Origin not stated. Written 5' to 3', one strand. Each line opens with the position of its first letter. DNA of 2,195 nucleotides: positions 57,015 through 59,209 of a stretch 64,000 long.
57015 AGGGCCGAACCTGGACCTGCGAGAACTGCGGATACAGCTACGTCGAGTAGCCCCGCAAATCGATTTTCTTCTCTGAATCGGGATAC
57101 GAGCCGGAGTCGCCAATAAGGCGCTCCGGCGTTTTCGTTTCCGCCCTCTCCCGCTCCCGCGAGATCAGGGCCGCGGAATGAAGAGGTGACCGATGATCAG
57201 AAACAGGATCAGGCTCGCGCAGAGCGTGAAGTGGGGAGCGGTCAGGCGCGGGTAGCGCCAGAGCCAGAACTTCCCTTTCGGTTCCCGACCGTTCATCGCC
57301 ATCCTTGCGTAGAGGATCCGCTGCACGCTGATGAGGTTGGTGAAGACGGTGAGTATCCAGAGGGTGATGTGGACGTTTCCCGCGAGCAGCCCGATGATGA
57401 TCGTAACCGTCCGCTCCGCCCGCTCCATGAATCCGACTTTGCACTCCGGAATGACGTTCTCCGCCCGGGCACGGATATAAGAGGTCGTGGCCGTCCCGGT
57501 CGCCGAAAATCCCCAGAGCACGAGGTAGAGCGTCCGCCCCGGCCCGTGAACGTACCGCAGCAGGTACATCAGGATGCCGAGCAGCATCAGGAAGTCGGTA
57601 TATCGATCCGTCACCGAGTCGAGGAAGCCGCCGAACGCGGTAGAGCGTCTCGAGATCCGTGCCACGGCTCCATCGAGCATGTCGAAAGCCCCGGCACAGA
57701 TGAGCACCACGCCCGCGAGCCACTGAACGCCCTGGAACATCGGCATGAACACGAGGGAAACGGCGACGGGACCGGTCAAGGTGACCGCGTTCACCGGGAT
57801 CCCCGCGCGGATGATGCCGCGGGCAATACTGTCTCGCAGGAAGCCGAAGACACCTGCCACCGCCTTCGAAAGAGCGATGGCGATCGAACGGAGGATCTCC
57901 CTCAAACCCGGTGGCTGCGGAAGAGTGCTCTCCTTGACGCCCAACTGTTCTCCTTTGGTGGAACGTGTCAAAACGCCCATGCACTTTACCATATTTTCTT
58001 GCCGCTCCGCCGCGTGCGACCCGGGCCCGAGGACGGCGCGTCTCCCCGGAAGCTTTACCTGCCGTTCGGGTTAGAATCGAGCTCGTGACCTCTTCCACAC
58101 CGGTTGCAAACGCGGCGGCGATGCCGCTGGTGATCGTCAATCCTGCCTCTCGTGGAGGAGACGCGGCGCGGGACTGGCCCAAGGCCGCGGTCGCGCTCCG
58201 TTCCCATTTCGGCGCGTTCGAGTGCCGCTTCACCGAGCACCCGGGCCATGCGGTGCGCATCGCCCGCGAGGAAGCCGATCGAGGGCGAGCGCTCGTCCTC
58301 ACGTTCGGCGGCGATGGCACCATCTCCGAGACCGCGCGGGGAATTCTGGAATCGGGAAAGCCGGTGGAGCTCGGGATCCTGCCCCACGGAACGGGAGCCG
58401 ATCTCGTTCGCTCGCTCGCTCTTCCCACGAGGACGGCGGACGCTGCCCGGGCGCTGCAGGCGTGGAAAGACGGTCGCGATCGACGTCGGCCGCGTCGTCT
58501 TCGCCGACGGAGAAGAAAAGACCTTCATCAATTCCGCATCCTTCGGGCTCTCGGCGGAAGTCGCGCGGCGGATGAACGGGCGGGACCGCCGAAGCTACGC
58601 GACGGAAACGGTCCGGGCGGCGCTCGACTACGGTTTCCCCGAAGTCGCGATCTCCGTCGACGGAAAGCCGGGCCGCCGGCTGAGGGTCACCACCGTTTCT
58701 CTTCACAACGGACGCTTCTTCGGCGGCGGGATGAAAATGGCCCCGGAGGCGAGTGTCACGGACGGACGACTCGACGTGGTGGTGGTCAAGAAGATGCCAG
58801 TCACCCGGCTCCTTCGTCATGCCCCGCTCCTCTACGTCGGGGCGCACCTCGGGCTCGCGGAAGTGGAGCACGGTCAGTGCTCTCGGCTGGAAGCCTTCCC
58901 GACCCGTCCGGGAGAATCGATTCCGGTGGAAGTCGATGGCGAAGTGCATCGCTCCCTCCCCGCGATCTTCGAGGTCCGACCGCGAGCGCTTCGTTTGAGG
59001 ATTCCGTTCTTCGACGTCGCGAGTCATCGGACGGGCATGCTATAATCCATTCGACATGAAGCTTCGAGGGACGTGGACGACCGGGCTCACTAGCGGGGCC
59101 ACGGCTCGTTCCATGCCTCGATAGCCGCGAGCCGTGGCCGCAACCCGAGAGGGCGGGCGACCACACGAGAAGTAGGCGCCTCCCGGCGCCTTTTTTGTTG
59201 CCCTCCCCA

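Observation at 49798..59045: Inositol-phospholipid gene neighbourhood: archaeal-type MIPS, CDP-alcohol phosphatidyltransferase and a DAGK-like lipid kinase, with an uncharacterised ferredoxin-domain gene pair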

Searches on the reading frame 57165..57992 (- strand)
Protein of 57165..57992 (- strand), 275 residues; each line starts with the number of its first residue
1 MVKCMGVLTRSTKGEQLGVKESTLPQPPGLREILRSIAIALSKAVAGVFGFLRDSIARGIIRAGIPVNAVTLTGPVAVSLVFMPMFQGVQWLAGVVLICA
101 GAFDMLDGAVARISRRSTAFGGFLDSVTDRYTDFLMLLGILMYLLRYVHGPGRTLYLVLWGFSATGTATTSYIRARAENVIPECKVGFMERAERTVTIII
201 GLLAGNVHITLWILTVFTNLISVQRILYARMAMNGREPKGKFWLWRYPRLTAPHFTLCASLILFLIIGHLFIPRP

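Call 4: search_protein_families(library=pfam, proteins=[window:57165-57992:-], max_evalue=0.01)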
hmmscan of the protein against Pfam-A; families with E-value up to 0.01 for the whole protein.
window:57165-57992:- (275 aa): 1 family
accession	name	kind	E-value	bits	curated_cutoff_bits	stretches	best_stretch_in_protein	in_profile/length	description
PF01066.26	CDP-OH_P_transf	-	5.9e-16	59.7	22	1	68-216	5-148/152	CDP-alcohol phosphatidyltransferase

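Call 5: search_protein_families(library=ncbifam, proteins=[window:57165-57992:-], max_evalue=0.01)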
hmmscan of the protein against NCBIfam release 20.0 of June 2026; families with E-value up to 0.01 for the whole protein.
window:57165-57992:- (275 aa): 9 families
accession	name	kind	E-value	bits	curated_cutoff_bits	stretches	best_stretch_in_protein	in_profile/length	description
NF040950.1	archin_ph_syn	equivalog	6.8e-37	127.2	180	1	54-230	13-188/191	archaetidylinositol phosphate synthase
NF052561.1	PIPSynBT1523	equivalog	2.8e-29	102.5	350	1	54-208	14-174/232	hypothetical protein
NF045883.1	PIPSynth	equivalog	3.3e-28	98.7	170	1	54-230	12-193/197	phosphatidylinositol phosphate synthase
NF041135.1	IPPtranDIPPsyn_Thcocales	equivalog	1.9e-13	50.2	580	1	91-226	275-413/419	bifunctional L-myo-inositol-1-phosphate cytidylyltransferase/CDP-L-myo-inositol myo-inositolphosphotransferase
NF008090.0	PRK10832.1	equivalog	2e-05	24.7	304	1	80-132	22-74/182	CDP-diacylglycerol--glycerol-3-phosphate 3-phosphatidyltransferase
NF053678.1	ClpnSynClsA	equivalog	3.1e-05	24.2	240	1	75-141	18-81/180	cardiolipin synthase ClsA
TIGR00560.1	pgsA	equivalog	5e-05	23.9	109.1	1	86-145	29-84/183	CDP-diacylglycerol--glycerol-3-phosphate 3-phosphatidyltransferase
NF038087.1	arch_ser_synth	exception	0.00027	20.6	240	1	83-145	23-86/216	archaetidylserine synthase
TIGR00473.1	pssA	equivalog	0.00032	20.8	107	1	94-130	23-60/153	CDP-diacylglycerol--serine O-phosphatidyltransferase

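Call 38: search_solved_structures(query=window:57165-57992:-, max_evalue=0.001)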
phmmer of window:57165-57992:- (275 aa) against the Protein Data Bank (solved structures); distinct sequences matched with E-value up to 0.001: 7.
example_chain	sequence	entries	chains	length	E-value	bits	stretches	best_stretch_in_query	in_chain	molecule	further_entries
6h53_A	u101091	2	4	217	4.1e-15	59.7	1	48-212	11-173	CDP-diacylglycerol--inositol 3-phosphatidyltransferase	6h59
6h5a_A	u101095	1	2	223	4.4e-15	59.5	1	48-212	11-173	CDP-diacylglycerol--inositol 3-phosphatidyltransferase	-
5d92_D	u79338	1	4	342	4.1e-14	56.4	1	40-227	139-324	AF2299 protein,Phosphatidylinositol synthase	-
5d91_A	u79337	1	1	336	2.4e-13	53.8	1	46-228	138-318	AF2299 protein,Phosphatidylinositol synthase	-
6wm5_A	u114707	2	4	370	6.5e-13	52.4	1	49-212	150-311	AfCTD-Phosphatidylinositol-phosphate synthase (PIPS) fusion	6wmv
4mnd_A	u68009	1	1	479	4.5e-06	30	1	68-232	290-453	CTP L-myo-inositol-1-phosphate cytidylyltransferase/CDP-L-myo-inositol myo-inositolphospho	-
4o6m_A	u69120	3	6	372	6e-06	29.6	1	86-227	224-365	AF2299, a CDP-alcohol phosphotransferase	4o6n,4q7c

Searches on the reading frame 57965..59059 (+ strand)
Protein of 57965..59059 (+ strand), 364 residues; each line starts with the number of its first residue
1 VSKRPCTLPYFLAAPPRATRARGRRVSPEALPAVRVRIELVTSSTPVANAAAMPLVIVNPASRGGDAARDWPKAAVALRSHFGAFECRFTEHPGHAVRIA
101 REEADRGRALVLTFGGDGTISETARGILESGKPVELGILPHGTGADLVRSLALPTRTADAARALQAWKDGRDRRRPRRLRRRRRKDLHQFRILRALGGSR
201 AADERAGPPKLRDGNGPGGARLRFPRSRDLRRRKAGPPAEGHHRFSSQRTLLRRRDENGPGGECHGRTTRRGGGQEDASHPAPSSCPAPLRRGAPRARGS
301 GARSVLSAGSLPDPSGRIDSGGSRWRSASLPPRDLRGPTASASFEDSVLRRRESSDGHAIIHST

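Call 4: search_protein_families(library=pfam, proteins=[window:57965-59059:+, window:58152-59045:+], max_evalue=0.01)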
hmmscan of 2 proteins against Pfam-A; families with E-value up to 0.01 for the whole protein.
window:57965-59059:+ (364 aa): 1 family
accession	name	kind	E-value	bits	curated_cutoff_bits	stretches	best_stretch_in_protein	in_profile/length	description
PF00781.29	DAGK_cat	-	2.4e-23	82.5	23.6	1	55-164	3-112/125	Diacylglycerol kinase catalytic domain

window:58152-59045:+ (297 aa): 1 family
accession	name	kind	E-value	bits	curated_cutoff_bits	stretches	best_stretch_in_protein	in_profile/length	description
PF19279.4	YegS_C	-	3e-30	105.5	27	1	128-282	2-156/158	YegS C-terminal NAD kinase beta sandwich-like domain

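Call 5: search_protein_families(library=ncbifam, proteins=[window:58152-59045:+], max_evalue=0.01)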
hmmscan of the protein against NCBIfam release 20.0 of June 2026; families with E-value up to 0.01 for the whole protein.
window:58152-59045:+ (297 aa): 9 families
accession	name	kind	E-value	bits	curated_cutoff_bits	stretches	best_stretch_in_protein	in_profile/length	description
NF009604.0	PRK13057.1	equivalog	1e-27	96.9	274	1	103-285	117-295/302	lipid kinase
TIGR00147.1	TIGR00147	subfamily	4.2e-20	71.9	118.65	1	103-285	116-295/296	YegS/Rv2252/BmrU family lipid kinase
NF008882.0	PRK11914.1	equivalog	7.1e-18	64.8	302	1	105-282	123-300/306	diacylglycerol kinase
NF009602.0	PRK13054.1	equivalog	1.8e-11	43.7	284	1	106-285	119-293/301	lipid kinase YegS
NF009603.0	PRK13055.1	subfamily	4.3e-09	35.7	342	1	104-280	119-295/335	diacylglycerol kinase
NF009874.0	PRK13337.1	equivalog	3.1e-08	32.9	385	1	178-283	190-292/305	diacylglycerol kinase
NF009605.0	PRK13059.1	equivalog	4.4e-07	29.1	313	1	105-277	116-284/295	putative lipid kinase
TIGR03702.1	lip_kinase_YegS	equivalog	9.5e-07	28.2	387.45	1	182-285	191-289/295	lipid kinase YegS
NF040993.1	MamU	equivalog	8.6e-05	22.1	400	1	108-285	120-295/296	lipid kinase MamU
